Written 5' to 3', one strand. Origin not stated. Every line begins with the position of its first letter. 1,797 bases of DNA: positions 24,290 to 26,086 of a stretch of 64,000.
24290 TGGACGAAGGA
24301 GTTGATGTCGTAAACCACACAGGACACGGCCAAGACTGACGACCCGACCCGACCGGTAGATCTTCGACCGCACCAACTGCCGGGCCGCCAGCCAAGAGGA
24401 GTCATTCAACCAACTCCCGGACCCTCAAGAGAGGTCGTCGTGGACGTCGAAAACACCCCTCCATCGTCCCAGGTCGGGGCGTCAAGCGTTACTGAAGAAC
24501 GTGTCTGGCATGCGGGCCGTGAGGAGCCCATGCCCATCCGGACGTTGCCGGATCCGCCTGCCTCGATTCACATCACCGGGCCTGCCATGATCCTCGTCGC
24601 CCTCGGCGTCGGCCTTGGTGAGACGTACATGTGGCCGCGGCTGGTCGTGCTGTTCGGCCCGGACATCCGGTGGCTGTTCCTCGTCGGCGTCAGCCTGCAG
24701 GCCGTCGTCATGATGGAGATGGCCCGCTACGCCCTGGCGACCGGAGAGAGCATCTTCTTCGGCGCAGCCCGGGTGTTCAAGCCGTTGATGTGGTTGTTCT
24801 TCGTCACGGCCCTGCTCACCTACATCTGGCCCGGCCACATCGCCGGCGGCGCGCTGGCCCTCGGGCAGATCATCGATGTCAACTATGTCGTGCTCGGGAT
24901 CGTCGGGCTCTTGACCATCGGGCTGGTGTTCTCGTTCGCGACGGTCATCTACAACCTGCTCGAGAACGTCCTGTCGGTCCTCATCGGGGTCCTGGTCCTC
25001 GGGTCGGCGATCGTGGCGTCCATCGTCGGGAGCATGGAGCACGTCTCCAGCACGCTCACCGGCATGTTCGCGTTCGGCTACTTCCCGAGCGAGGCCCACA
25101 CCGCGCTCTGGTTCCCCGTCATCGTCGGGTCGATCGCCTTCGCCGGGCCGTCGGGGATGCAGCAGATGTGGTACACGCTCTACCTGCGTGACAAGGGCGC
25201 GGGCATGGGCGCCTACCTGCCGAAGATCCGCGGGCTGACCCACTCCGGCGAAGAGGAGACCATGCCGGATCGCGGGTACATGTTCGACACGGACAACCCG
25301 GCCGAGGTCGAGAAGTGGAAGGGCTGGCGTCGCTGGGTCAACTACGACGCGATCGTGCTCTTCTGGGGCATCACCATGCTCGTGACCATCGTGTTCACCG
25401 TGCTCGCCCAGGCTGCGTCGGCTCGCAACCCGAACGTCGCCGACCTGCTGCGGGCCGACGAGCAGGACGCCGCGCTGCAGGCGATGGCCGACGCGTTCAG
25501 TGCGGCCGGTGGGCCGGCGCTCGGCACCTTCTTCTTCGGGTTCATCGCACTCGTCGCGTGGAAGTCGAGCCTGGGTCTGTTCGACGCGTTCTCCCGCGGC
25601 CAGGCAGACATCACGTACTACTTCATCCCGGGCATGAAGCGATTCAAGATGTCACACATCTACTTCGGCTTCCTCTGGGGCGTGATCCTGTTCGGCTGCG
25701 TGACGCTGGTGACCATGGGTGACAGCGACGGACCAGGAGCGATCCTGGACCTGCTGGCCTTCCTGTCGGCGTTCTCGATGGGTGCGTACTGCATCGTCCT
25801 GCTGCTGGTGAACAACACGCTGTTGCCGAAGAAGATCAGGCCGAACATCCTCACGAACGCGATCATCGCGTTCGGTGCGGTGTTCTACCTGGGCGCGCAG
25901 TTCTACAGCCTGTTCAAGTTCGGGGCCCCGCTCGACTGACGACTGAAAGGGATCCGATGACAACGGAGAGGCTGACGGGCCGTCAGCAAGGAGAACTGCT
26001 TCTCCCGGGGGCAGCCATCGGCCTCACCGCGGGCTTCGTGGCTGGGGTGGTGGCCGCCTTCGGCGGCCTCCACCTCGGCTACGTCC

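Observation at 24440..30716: Uncharacterised cassette: two paralogous Nramp-like transporters flanking a small charged-tail membrane protein and a PhnA-like hydrolase, next to a FadR-type regulator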

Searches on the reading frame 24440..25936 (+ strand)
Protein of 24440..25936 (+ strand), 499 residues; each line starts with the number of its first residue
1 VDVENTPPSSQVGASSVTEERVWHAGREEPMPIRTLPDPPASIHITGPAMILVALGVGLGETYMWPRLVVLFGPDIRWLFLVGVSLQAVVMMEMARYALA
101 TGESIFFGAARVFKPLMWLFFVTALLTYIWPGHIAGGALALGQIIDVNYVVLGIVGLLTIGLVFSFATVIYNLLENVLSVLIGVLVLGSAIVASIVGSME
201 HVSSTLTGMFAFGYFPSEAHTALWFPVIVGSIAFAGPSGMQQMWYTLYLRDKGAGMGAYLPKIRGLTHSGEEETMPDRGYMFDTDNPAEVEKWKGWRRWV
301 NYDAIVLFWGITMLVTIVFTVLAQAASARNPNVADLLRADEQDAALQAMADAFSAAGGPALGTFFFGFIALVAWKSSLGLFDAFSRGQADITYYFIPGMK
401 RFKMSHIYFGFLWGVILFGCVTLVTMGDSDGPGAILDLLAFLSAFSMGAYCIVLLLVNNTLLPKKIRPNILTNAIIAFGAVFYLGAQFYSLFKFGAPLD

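Call 9: search_protein_families(library=pfam, proteins=[window:24440-25936:+], max_evalue=1)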
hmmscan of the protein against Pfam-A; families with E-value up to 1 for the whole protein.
window:24440-25936:+ (499 aa): 0 families

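Call 10: search_protein_families(library=ncbifam, proteins=[window:24440-25936:+], max_evalue=1)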
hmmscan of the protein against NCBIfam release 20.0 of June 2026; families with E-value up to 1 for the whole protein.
window:24440-25936:+ (499 aa): 1 family
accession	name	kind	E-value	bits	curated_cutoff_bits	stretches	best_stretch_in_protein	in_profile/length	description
NF037982.1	Nramp_1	equivalog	1.7e-128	429.2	50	1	47-461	1-403/404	Nramp family divalent metal transporter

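Call 17: find_homologous_proteins(query=window:24440-25936:+)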
Query window:24440-25936:+ (499 aa): 962 proteins with E <= 0.001 among 8000 candidates; the best 120 are listed.
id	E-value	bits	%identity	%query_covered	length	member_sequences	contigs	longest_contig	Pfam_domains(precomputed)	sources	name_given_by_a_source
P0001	8.8e-294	993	100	90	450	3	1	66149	-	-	-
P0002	2.6e-240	816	77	94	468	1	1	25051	-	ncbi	ncbi:MAG: Nramp family divalent metal transporter [Carbonactinosporaceae bacterium]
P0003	2.4e-236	803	71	99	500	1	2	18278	-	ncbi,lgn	ncbi:MAG: Nramp family divalent metal transporter [Haloechinothrix sp.]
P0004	1.6e-235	800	71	99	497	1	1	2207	-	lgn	-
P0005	5.0e-235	799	70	99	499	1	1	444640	-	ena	-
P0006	5.2e-235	799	72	99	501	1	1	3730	-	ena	-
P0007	1.4e-234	797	70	99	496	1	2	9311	-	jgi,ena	-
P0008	3.9e-234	796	71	99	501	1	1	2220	-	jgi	jgi:hypothetical protein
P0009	3.3e-232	790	70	98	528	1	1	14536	-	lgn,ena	-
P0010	4.3e-232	789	70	99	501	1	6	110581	-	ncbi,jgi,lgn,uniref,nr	ncbi:Nramp family divalent metal transporter [Mycobacterium neglectum]|jgi:hypothetical protein|unir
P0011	5.4e-231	786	68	99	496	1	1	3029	-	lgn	-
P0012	8.3e-231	785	69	99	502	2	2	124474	-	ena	-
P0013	8.6e-231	785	69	99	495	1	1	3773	-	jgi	jgi:hypothetical protein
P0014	1.1e-229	781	70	98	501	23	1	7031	-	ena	-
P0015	2.7e-229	780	69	99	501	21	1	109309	-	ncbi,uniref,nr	ncbi:Nramp family divalent metal transporter [Saccharothrix sp. NRRL B-16348]|uniref:Nramp family di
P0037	2.5e-224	764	67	100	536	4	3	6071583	-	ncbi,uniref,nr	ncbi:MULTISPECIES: Nramp family divalent metal transporter [Nocardiopsis]|uniref:Divalent metal cati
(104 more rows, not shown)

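Call 19: find_encoding_contigs(protein=P0001, flank=10000, max_places=3)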
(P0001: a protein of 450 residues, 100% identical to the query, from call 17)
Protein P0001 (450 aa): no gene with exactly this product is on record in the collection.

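Call 20: find_encoding_contigs(protein=P0037, flank=10000, max_places=2)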
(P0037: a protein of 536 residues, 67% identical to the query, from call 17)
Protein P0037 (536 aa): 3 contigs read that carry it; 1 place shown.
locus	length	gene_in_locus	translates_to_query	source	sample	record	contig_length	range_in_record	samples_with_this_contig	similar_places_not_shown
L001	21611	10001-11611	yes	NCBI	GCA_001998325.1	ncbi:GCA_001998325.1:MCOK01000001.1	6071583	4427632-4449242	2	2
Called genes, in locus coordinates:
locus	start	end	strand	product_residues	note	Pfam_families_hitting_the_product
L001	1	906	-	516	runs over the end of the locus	PF00171:Aldedh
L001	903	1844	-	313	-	PF02629:CoA_binding, PF13380:CoA_binding_2 (faint), PF00549:Ligase_CoA, PF13607:Succ_CoA_lig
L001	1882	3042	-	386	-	PF01071:GARS_A (faint), PF08442:ATP-grasp_2, PF13549:ATP-grasp_5, PF24948:Citrate_synth_N, PF00549:Ligase_CoA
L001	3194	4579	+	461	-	PF07690:MFS_1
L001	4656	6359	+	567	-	PF02776:TPP_enzyme_N, PF00205:TPP_enzyme_M, PF02775:TPP_enzyme_C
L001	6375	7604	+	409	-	PF02515:CoA_transf_3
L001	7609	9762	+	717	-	PF13549:ATP-grasp_5, PF02629:CoA_binding, PF13380:CoA_binding_2, PF13607:Succ_CoA_lig, PF19045:Ligase_CoA_2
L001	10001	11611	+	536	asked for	-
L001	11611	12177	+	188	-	-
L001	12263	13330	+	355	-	PF03741:TerC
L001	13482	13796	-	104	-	PF00893:Multi_Drug_Res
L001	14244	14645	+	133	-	PF04341:DUF485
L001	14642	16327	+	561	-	PF00474:SSF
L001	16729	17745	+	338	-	PF06580:His_kinase, PF02518:HATPase_c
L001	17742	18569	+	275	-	PF00072:Response_reg, PF04397:LytTR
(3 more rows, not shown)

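Call 21: find_encoding_contigs(protein=P0010, flank=10000, max_places=2)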
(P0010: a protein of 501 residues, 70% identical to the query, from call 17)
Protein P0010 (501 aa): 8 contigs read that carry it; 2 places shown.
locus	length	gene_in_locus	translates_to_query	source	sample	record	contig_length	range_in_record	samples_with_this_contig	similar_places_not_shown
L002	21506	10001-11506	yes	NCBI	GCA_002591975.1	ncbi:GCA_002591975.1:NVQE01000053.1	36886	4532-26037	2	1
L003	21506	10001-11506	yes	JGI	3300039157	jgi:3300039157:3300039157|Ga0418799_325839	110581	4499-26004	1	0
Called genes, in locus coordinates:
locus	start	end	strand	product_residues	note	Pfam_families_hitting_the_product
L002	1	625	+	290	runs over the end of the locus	-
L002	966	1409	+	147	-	PF01740:STAS (weak)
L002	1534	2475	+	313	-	PF00850:Hist_deacetyl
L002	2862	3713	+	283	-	PF01261:AP_endonuc_2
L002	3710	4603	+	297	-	PF02558:ApbA (faint), PF02826:2-Hacid_dh_C (weak), PF03446:NAD_binding_2, PF03807:F420_oxidored, PF07991:KARI_N (weak), PF14833:NAD_binding_11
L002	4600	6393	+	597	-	PF02776:TPP_enzyme_N, PF00205:TPP_enzyme_M, PF02775:TPP_enzyme_C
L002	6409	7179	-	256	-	PF09339:HTH_IclR, PF12802:MarR_2 (weak), PF01614:IclR_C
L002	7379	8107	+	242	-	PF00392:GntR, PF07729:FCD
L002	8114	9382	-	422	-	PF02515:CoA_transf_3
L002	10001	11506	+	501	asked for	-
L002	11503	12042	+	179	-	-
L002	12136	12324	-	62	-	-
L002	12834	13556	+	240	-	PF00392:GntR, PF12802:MarR_2 (faint), PF07729:FCD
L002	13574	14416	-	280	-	PF02634:FdhD-NarQ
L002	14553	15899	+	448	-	PF07690:MFS_1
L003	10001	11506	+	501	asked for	-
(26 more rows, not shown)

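Call 26: search_solved_structures(query=window:24440-25936:+, max_evalue=10, show_alignments=2)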
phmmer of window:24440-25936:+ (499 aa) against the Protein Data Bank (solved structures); distinct sequences matched with E-value up to 10: 1.
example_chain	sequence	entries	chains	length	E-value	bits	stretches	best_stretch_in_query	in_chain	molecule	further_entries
3vou_A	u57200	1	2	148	0.3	12.7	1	97-167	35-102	Ion transport 2 domain protein, Voltage-gated sodium channel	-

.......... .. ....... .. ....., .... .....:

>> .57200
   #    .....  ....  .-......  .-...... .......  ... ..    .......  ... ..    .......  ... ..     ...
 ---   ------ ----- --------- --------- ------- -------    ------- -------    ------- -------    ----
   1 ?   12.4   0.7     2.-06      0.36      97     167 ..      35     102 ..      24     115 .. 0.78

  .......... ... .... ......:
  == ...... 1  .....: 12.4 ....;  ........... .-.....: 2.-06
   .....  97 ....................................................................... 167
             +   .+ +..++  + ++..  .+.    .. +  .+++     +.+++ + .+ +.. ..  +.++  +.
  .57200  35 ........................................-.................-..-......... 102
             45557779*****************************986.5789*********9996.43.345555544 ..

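Call 33: search_protein_representatives(protein=window:24440-25936:+)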
Query: 499 residues. Proteins with E-value up to 0.001 (for the whole library): 787; up to 1e-10: 330; up to 1e-30: 66. The best 150 are listed.
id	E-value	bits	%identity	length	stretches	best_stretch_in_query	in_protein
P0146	2.4e-219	745.4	67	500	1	7-499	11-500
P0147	5.3e-101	355.0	40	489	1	35-493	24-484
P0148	3.6e-99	348.9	45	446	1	28-451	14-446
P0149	6.7e-91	321.7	69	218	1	281-496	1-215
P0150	1.0e-89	317.7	61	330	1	203-444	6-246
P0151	1.1e-85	304.5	68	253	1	2-213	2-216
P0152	1.4e-78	281.1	48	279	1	222-498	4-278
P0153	1.2e-76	274.7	39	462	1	46-490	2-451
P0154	3.0e-71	256.9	66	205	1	17-199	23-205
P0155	5.0e-70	252.8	60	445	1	268-464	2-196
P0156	4.7e-65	236.4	73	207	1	209-348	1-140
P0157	6.7e-64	232.6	62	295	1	31-212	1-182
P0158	2.8e-61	223.9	60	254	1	19-204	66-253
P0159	6.3e-59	216.2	70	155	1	5-149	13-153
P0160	9.6e-59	215.6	32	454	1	50-491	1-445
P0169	6.3e-44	166.7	29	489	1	30-483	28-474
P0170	2.2e-43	164.9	31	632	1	29-483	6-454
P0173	8.4e-43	163.0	29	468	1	31-492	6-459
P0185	2.0e-37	145.3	28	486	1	44-492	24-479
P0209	2.2e-31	125.3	25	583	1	29-469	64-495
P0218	3.4e-28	114.8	25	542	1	24-485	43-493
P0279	7.9e-21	90.5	23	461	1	34-478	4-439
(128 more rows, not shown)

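Call 34: search_protein_families(library=pfam, proteins=[P0147, P0153, P0160, P0169, P0170, P0173, P0185, P0209, P0218, P0279], max_evalue=0.1)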
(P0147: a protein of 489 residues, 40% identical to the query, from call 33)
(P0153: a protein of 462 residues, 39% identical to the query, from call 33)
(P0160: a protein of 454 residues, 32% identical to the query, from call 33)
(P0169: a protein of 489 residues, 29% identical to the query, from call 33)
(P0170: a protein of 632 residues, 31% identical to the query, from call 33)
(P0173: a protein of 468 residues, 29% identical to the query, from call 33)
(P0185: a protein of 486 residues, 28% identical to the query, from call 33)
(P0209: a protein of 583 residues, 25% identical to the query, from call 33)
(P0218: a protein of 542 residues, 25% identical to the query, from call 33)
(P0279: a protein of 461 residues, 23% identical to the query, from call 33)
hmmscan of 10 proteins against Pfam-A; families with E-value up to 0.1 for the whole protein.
P0147 (489 aa): 0 families

P0153 (462 aa): 0 families

P0160 (454 aa): 1 family
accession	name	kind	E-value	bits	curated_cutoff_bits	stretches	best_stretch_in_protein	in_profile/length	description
PF06781.17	CrgA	-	0.027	15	24.8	1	46-119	23-86/89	Cell division protein CrgA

P0169 (489 aa): 0 families

P0170 (632 aa): 1 family
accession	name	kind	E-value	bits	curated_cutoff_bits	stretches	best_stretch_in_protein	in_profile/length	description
PF13150.11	TraL_transposon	-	0.038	14.2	27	0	442-480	26-64/86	Conjugative transposon protein TraL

P0173 (468 aa): 0 families

P0185 (486 aa): 0 families

P0209 (583 aa): 0 families

P0218 (542 aa): 0 families

P0279 (461 aa): 1 family
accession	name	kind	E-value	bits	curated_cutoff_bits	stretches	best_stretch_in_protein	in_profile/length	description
PF14692.11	DUF4462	-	0.0086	16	25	1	43-57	8-22/28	Domain of unknown function (DUF4462)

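Call 35: find_related_loci(query=window:24440-25936:+, collection=genome_contigs, flank=10000)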
Query window:24440-25936:+ (499 aa) in genome_contigs; peptide patterns used: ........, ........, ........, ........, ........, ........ (x = any residue, [..] = any of these).
501 stretches matched a pattern; 470 encode a relative of the query (tblastn E <= 1e-3); the best 80 are kept; 80 distinct loci.
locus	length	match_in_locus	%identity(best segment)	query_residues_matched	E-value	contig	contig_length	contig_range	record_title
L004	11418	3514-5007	77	1-498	0e+0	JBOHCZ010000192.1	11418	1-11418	MAG: Streptomycetales bacterium isolate SC-S_metawrap_bin.72 k127_1751595, whole genome shotgun sequence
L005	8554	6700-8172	70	7-498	0e+0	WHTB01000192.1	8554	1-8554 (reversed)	MAG: Propionibacteriales bacterium isolate Dino_bin23 k141_182394_length_8554_cov_32.5733, whole genome shotgun sequence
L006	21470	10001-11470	70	5-495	0e+0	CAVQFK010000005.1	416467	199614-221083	MAG: uncultured Actinomycetota bacterium isolate MFD04212.bin.2.228 genome assembly, contig: contig_18238, whole genome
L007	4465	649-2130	71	4-496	0e+0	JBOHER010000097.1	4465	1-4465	MAG: Haloechinothrix sp. isolate M3-S_metawrap_bin.24 k127_954939, whole genome shotgun sequence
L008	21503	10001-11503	68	1-499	0e+0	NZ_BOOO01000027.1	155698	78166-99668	Planotetraspora mira strain NBRC 15435 sequence027, whole genome shotgun sequence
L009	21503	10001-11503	68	1-499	0e+0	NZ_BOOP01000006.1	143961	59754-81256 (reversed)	Planotetraspora phitsanulokensis strain NBRC 104273 sequence06, whole genome shotgun sequence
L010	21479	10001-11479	68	6-499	0e+0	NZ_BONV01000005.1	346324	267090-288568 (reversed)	Planotetraspora kaengkrachanensis strain NBRC 104272 sequence05, whole genome shotgun sequence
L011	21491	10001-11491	68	1-495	0e+0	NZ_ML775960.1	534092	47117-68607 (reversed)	Saccharothrix deserti strain BMP B8144 Scaffold4, whole genome shotgun sequence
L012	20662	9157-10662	68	4-499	0e+0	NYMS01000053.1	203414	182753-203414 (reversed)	Glycomyces fuscus strain TRM 49117 Scaf53, whole genome shotgun sequence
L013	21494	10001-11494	70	1-496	0e+0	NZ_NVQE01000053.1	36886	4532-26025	Mycobacterium neglectum strain CECT 8778 NODE_53, whole genome shotgun sequence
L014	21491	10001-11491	67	1-495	0e+0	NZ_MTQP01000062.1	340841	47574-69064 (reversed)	Saccharothrix sp. ALI-22-I Contig66, whole genome shotgun sequence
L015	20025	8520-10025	68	4-499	0e+0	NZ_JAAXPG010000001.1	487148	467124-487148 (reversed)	Nocardiopsis alborubida strain ATCC 23612 W7517_1, whole genome shotgun sequence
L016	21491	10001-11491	68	1-495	0e+0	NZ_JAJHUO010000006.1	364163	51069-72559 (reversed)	Saccharothrix luteola strain NEAU-S10 Scaffold6, whole genome shotgun sequence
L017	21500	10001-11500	67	1-498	0e+0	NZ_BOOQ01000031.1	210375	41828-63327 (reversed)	Planotetraspora silvatica strain NBRC 100141 sequence031, whole genome shotgun sequence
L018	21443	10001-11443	69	14-495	0e+0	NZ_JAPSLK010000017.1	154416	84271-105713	MAG: Saccharothrix sp. isolate RH59_bin.028 NODE_118_length_154416_cov_14.103967, whole genome shotgun sequence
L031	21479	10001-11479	67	1-495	0e+0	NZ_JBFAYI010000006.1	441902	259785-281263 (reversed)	Lentzea sp. NPDC051838 NPDC051838_77_A2.ctg-0006, whole genome shotgun sequence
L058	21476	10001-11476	67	4-499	0e+0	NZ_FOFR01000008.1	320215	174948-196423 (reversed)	Lentzea xinjiangensis strain CGMCC 4.3525, whole genome shotgun sequence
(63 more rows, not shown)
